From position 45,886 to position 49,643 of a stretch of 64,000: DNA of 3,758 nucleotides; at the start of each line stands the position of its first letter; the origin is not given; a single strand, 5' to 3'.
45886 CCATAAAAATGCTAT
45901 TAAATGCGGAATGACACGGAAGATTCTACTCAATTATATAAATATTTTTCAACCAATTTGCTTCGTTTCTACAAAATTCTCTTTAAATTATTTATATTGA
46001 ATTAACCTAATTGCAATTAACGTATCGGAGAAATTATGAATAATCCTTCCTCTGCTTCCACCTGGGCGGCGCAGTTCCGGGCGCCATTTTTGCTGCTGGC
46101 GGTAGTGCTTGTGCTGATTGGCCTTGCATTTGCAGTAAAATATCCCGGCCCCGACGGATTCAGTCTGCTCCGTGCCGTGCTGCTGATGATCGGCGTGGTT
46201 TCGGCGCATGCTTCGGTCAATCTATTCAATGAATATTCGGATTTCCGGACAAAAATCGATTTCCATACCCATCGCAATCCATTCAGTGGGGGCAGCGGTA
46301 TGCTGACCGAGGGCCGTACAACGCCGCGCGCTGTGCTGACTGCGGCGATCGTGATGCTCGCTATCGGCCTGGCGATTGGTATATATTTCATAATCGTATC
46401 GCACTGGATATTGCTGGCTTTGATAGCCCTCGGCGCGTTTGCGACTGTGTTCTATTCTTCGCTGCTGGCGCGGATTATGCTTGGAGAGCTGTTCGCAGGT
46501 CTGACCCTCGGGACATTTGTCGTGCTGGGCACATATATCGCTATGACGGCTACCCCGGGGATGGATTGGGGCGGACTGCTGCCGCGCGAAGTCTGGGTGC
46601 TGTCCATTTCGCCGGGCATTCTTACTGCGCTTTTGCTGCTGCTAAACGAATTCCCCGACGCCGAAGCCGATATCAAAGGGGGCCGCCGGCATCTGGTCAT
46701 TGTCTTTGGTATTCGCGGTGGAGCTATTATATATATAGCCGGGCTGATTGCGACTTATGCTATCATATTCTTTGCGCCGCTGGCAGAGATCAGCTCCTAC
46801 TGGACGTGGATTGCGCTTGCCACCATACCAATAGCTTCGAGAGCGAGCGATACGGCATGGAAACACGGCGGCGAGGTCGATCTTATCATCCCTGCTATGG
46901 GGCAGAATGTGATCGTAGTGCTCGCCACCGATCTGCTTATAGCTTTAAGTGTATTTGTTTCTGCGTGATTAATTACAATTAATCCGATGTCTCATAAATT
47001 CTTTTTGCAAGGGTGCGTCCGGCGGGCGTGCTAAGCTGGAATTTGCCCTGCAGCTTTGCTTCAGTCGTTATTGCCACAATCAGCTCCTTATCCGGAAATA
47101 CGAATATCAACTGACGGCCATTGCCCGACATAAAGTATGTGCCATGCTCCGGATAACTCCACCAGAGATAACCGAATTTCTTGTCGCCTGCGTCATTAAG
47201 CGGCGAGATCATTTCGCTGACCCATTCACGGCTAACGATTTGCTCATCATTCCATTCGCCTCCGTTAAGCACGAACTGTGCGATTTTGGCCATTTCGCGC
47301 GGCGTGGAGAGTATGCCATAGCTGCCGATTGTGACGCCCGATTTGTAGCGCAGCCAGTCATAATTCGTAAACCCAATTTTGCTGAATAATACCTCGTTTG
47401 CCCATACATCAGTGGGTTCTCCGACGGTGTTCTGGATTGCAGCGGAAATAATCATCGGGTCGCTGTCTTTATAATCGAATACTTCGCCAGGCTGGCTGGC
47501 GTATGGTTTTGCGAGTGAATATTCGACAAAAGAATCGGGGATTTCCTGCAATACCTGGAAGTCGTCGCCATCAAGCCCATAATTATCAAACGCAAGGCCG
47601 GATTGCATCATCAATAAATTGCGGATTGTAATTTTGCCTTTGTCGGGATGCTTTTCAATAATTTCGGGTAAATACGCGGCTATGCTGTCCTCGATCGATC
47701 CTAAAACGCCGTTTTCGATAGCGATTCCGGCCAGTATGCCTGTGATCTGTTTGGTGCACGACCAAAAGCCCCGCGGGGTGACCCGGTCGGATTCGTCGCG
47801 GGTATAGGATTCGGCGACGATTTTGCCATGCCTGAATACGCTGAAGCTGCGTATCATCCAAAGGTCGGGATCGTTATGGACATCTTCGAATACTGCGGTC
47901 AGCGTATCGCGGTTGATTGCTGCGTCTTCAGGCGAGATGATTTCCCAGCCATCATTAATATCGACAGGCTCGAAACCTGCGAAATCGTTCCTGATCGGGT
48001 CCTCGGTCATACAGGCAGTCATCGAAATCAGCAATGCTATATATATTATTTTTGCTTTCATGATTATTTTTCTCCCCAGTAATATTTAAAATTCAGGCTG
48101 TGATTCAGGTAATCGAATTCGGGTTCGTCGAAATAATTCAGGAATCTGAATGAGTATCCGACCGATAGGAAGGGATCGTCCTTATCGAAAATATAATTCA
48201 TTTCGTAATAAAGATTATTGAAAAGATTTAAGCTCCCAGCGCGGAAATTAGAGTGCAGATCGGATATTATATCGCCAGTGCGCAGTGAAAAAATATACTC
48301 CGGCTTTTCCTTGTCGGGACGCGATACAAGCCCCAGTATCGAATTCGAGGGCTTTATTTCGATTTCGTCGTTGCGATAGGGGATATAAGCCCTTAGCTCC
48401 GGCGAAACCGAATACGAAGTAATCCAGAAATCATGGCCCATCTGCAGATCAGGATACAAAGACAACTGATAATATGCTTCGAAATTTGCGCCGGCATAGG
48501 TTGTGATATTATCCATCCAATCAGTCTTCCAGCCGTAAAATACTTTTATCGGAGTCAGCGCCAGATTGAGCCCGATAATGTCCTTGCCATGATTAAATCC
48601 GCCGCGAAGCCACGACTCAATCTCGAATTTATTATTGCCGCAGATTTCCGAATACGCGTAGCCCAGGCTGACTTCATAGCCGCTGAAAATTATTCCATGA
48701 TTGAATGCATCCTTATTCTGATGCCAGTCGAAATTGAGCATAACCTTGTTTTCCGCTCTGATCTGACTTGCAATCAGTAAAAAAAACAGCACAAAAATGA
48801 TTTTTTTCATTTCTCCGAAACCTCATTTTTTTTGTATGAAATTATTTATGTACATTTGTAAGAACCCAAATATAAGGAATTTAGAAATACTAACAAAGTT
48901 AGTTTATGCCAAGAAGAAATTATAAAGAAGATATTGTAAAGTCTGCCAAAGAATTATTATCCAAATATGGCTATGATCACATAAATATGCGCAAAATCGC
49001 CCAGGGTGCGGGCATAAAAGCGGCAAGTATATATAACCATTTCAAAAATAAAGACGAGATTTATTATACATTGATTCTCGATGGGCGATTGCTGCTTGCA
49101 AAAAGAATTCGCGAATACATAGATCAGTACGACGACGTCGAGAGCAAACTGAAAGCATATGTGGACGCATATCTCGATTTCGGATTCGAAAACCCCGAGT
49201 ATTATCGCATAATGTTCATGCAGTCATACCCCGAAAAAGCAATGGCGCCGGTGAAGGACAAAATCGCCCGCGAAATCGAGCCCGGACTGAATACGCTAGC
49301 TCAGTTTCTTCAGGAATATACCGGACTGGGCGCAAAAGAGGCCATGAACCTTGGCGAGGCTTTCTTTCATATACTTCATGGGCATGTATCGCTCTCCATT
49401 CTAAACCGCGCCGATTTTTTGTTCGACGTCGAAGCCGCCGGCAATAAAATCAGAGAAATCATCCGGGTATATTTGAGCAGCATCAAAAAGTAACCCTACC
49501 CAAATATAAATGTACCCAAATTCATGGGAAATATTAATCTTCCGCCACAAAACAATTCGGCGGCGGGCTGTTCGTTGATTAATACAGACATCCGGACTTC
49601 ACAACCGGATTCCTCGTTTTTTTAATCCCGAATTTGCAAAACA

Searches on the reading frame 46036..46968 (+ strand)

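Call 22: search_protein_families(library=pfam, proteins=[window:46036-46968:+], max_evalue=0.0001)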
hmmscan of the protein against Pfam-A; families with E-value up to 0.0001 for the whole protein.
window:46036-46968:+ (310 aa): 1 family
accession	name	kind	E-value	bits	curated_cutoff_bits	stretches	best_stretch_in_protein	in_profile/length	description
PF01040.23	UbiA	-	5.8e-23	81.9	34.2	1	24-267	3-224/250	UbiA prenyltransferase family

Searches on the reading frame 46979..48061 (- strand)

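Call 22: search_protein_families(library=pfam, proteins=[window:46979-48061:-], max_evalue=0.0001)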
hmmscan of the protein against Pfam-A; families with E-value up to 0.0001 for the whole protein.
window:46979-48061:- (360 aa): 1 family
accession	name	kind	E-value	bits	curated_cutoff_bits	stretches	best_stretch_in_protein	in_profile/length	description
PF00144.29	Beta-lactamase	-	1.8e-23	83.7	27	1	73-334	19-309/329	Beta-lactamase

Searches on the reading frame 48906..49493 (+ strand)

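Call 23: search_protein_families(library=pfam, proteins=[window:48906-49493:+], max_evalue=0.0001)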
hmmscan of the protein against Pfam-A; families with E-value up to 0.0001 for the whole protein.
window:48906-49493:+ (195 aa): 2 families
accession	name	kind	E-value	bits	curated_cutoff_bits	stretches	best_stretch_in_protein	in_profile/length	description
PF00440.29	TetR_N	-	2e-12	47.1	24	1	10-52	1-43/47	Bacterial regulatory proteins, tetR family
PF13305.11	TetR_C_33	-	1.5e-10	42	26.8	1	82-177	1-94/103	Tetracyclin repressor-like, C-terminal domain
